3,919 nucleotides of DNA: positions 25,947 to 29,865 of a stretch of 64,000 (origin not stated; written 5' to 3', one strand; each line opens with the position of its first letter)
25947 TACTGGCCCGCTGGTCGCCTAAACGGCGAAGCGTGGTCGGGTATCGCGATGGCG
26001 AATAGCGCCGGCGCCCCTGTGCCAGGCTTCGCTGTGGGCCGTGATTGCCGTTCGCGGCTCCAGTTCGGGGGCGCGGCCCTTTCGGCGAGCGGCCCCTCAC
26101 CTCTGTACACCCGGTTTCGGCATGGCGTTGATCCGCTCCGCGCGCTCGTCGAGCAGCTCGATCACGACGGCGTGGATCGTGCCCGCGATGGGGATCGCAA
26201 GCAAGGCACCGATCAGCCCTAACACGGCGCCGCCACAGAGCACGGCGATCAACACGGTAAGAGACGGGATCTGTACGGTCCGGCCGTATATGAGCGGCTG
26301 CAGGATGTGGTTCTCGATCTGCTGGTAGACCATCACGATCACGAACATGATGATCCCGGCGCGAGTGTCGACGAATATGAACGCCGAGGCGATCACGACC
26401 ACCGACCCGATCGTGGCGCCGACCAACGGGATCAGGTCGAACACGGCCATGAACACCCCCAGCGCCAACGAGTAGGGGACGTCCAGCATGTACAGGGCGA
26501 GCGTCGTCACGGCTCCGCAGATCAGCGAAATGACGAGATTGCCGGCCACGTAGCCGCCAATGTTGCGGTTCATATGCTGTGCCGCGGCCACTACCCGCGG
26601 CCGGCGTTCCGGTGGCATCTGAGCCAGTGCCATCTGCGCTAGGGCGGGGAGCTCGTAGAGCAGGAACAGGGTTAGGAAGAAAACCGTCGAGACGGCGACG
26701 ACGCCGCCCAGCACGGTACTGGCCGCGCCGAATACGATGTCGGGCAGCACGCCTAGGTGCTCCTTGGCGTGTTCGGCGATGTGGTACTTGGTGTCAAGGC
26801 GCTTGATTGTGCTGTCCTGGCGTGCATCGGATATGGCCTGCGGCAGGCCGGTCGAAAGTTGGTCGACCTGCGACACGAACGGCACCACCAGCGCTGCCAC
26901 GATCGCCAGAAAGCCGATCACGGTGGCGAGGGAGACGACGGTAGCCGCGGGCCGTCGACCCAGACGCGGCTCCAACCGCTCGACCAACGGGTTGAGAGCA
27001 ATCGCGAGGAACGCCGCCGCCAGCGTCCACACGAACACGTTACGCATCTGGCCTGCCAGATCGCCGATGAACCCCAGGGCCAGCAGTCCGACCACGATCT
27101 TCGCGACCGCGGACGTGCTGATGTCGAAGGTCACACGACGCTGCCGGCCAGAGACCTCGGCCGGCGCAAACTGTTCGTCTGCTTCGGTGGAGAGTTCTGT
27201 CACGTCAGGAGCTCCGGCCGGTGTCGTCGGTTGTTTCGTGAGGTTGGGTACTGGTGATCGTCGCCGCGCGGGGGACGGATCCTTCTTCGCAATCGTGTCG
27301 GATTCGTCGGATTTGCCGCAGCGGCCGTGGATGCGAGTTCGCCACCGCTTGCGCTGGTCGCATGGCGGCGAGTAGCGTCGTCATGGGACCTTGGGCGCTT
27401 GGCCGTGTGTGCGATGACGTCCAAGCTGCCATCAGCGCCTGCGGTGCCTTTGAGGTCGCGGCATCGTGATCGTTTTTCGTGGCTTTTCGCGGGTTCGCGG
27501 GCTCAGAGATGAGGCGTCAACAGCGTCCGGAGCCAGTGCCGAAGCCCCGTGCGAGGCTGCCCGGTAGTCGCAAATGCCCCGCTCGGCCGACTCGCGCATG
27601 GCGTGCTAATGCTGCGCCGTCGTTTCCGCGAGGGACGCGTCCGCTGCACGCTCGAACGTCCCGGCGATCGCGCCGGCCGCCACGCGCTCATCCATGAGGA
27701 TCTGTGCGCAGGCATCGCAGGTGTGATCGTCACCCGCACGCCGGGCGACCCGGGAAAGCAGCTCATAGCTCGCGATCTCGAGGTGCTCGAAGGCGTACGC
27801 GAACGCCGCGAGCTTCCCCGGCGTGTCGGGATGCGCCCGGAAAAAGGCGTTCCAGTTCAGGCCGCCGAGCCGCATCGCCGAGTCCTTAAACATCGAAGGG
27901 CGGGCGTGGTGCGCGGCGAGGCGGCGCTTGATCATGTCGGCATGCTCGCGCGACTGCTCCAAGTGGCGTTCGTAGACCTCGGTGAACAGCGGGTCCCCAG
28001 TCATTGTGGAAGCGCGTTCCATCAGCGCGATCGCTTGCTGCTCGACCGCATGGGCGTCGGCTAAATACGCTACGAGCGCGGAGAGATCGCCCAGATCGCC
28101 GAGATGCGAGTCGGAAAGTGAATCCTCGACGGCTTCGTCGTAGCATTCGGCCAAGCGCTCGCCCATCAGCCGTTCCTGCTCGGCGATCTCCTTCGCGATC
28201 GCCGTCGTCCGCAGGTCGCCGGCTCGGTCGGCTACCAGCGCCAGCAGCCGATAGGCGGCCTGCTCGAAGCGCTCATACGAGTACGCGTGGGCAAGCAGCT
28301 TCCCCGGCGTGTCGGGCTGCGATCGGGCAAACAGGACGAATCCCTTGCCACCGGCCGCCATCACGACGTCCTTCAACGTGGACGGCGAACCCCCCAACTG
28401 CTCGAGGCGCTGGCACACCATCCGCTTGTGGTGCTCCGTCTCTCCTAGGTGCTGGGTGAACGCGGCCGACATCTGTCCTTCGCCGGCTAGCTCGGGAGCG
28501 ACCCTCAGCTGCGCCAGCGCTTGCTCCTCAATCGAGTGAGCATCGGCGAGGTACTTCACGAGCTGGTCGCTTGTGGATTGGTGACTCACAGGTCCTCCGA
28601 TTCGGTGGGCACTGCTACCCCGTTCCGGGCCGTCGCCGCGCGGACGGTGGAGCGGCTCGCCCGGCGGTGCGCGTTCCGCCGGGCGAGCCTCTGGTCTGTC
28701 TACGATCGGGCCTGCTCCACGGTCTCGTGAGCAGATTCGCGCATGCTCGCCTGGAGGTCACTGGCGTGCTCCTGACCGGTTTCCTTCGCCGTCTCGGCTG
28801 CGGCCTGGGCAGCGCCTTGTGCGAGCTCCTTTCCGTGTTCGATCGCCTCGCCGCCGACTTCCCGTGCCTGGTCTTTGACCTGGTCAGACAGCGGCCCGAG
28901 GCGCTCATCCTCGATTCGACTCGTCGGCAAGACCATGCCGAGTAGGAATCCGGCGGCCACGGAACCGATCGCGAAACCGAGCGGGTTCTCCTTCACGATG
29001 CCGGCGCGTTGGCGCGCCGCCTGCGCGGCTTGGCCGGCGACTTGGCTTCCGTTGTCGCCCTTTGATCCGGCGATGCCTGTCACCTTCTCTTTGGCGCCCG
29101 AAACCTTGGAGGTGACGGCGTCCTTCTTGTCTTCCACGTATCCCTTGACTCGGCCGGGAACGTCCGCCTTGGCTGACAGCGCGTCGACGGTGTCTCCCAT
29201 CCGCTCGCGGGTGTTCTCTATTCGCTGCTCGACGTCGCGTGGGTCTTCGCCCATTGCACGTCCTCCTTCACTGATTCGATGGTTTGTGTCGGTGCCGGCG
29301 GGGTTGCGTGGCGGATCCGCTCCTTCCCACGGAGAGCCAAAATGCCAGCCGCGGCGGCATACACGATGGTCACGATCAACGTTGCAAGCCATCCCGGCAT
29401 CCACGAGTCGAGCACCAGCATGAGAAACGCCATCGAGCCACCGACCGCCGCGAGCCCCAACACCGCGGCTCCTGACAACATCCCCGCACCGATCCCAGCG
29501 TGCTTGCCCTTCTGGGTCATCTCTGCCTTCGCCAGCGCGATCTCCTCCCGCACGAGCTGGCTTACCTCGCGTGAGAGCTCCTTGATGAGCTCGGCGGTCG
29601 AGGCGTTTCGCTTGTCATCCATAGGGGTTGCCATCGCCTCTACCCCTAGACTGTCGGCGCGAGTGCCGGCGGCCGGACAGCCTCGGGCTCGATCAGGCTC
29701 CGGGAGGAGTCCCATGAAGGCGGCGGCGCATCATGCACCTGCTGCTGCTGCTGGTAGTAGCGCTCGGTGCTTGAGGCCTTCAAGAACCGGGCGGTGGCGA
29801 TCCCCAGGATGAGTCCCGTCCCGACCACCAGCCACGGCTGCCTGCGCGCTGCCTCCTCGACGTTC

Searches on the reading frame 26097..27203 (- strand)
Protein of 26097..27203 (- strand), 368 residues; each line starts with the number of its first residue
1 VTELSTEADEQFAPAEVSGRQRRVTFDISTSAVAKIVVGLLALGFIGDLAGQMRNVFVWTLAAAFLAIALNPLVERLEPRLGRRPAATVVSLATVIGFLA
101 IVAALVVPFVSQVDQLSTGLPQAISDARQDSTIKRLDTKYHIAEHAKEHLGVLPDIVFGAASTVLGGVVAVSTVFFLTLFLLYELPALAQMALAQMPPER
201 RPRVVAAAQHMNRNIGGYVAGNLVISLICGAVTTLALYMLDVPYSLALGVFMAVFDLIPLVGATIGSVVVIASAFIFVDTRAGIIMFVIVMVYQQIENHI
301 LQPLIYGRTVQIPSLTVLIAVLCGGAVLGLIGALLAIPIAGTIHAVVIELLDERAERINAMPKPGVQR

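Call 13: search_protein_families(library=pfam, proteins=[window:26097-27203:-], max_evalue=0.01)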
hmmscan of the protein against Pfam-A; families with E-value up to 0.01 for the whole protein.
window:26097-27203:- (368 aa): 1 family
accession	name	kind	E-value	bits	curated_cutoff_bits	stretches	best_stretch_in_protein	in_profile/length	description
PF01594.21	AI-2E_transport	-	2.3e-53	182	34.3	1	37-348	9-324/327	AI-2E family transporter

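Call 55: find_homologous_proteins(query=window:26097-27203:-, max_evalue=1e-30)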
Query window:26097-27203:- (368 aa): 2197 proteins with E <= 1e-30 among 8000 candidates; the best 120 are listed.
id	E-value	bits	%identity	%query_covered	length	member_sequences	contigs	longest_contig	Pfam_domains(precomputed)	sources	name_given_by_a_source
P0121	1.4e-199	681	88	100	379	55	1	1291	PF01594.23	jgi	jgi:predicted PurR-regulated permease PerM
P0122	4.8e-195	666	86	100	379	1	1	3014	PF01594.23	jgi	jgi:predicted PurR-regulated permease PerM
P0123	8.1e-194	662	86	100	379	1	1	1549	PF01594.23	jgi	jgi:predicted PurR-regulated permease PerM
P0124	2.0e-189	647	89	95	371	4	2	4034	PF01594.23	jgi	jgi:predicted PurR-regulated permease PerM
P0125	5.7e-176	603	77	100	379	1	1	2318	PF01594.23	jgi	jgi:predicted PurR-regulated permease PerM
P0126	8.1e-176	603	82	97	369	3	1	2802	PF01594.23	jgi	jgi:predicted PurR-regulated permease PerM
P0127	8.0e-175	599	79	99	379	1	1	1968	PF01594.23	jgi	jgi:predicted PurR-regulated permease PerM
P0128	1.1e-174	599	81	93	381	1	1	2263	PF01594.23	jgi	jgi:predicted PurR-regulated permease PerM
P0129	5.7e-174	596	79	98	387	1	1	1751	PF01594.23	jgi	jgi:predicted PurR-regulated permease PerM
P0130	1.7e-173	595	79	97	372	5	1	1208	PF01594.23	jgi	jgi:predicted PurR-regulated permease PerM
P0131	8.5e-173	593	78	98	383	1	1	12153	PF01594.23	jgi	jgi:predicted PurR-regulated permease PerM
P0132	4.9e-172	590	79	98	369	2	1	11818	PF01594.23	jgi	jgi:predicted PurR-regulated permease PerM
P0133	5.3e-172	590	77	99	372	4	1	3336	PF01594.23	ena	-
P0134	1.8e-171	588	80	98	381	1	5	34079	PF01594.23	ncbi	-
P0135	2.5e-171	588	80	98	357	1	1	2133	PF01594.23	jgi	jgi:predicted PurR-regulated permease PerM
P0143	4.8e-170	584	78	99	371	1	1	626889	PF01594.23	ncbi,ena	-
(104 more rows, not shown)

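Call 56: find_encoding_contigs(protein=P0124, flank=10000, max_places=3)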
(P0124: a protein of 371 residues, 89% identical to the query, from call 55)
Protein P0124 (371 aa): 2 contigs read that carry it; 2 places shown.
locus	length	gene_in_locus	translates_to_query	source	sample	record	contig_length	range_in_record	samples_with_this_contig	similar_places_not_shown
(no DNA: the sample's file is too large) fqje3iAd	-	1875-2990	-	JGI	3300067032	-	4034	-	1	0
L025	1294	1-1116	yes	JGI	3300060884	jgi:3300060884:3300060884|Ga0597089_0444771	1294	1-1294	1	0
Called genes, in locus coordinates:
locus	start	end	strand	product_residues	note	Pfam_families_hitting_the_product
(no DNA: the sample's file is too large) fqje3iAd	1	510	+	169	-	?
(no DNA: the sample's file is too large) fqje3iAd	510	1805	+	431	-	PF10011:DUF2254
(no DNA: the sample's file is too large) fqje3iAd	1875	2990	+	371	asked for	PF01594:AI-2E_transport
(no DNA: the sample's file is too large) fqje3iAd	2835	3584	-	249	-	-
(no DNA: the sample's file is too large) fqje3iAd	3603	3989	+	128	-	-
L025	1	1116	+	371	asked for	PF01594:AI-2E_transport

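Call 57: find_encoding_contigs(protein=P0122, flank=10000, max_places=2)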
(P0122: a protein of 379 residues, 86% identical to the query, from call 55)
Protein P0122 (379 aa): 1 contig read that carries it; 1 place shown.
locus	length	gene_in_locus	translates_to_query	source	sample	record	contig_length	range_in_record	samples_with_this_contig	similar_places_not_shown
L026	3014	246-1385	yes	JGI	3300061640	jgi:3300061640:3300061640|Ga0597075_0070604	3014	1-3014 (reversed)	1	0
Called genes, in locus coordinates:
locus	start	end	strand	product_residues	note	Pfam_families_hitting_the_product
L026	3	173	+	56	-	?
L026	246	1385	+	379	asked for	PF01594:AI-2E_transport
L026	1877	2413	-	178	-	-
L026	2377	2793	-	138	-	PF07332:Phage_holin_3_6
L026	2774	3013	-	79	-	?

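Call 58: find_encoding_contigs(protein=P0143, flank=10000, max_places=2)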
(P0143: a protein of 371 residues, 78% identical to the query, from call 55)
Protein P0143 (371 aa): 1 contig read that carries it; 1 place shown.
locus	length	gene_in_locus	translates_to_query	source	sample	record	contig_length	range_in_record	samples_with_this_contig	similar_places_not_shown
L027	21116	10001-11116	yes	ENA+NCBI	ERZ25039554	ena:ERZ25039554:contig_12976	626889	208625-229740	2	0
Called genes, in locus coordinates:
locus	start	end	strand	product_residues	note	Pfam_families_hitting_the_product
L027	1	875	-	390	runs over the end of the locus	PF04185:Phosphoesterase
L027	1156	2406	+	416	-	PF01546:Peptidase_M20, PF07687:M20_dimer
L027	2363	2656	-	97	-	PF08734:GYD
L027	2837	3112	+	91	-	-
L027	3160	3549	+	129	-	PF12973:Cupin_7, PF00190:Cupin_1, PF07883:Cupin_2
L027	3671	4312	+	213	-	PF00440:TetR_N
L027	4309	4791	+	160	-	PF00583:Acetyltransf_1, PF13508:Acetyltransf_7 (weak)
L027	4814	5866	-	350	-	PF00296:Bac_luciferase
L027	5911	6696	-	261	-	PF00106:adh_short, PF08659:KR (weak), PF13561:adh_short_C2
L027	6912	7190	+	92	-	-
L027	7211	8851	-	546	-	PF00501:AMP-binding, PF13193:AMP-binding_C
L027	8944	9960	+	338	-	PF08240:ADH_N, PF07992:Pyr_redox_2 (faint), PF16912:Glu_dehyd_C, PF00107:ADH_zinc_N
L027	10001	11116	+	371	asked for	PF01594:AI-2E_transport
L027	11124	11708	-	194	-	-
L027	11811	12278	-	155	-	PF07883:Cupin_2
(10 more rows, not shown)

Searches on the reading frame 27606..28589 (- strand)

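Call 13: search_protein_families(library=pfam, proteins=[window:27606-28589:-], max_evalue=0.01)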
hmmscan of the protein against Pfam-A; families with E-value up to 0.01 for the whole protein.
window:27606-28589:- (327 aa): 3 families
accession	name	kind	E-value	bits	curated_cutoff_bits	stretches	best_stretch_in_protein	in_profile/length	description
PF05974.18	DUF892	-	6.1e-40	137.3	23.7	2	172-318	6-156/159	Domain of unknown function (DUF892)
PF00210.30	Ferritin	-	5.1e-09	36.6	24.5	2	39-139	32-125/142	Ferritin-like domain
PF03232.19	COQ7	-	0.0002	21.5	23.5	0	180-235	11-67/169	Ubiquinone biosynthesis protein COQ7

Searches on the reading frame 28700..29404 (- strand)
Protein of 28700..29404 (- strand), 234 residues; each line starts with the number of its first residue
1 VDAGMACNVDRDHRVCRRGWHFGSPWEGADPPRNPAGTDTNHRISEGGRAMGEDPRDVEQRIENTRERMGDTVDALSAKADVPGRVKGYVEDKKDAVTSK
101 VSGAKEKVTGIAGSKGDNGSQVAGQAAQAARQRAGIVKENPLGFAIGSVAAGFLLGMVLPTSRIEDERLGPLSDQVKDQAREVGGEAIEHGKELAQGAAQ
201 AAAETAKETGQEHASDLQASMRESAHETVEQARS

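Call 13: search_protein_families(library=pfam, proteins=[window:28700-29404:-], max_evalue=0.01)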
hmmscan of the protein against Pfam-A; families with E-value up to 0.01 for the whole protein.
window:28700-29404:- (234 aa): 1 family
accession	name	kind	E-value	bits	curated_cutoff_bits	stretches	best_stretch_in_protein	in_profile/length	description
PF12277.13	DUF3618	-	4.7e-10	40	24.9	1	53-97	2-46/47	Protein of unknown function (DUF3618)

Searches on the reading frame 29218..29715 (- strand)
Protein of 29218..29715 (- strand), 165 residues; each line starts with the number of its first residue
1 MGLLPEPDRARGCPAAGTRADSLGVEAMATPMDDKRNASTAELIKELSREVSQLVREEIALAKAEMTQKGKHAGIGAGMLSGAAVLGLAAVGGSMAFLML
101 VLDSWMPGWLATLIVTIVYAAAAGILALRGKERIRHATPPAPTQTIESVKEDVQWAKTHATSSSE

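Call 50: search_protein_families(library=pfam, proteins=[window:29218-29715:-], max_evalue=0.01)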
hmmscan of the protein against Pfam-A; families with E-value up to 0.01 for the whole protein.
window:29218-29715:- (165 aa): 1 family
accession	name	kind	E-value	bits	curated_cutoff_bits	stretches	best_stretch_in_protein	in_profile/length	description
PF07332.16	Phage_holin_3_6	-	7.6e-38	129.6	28.4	1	42-157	2-116/116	Putative Actinobacterial Holin-X, holin superfamily III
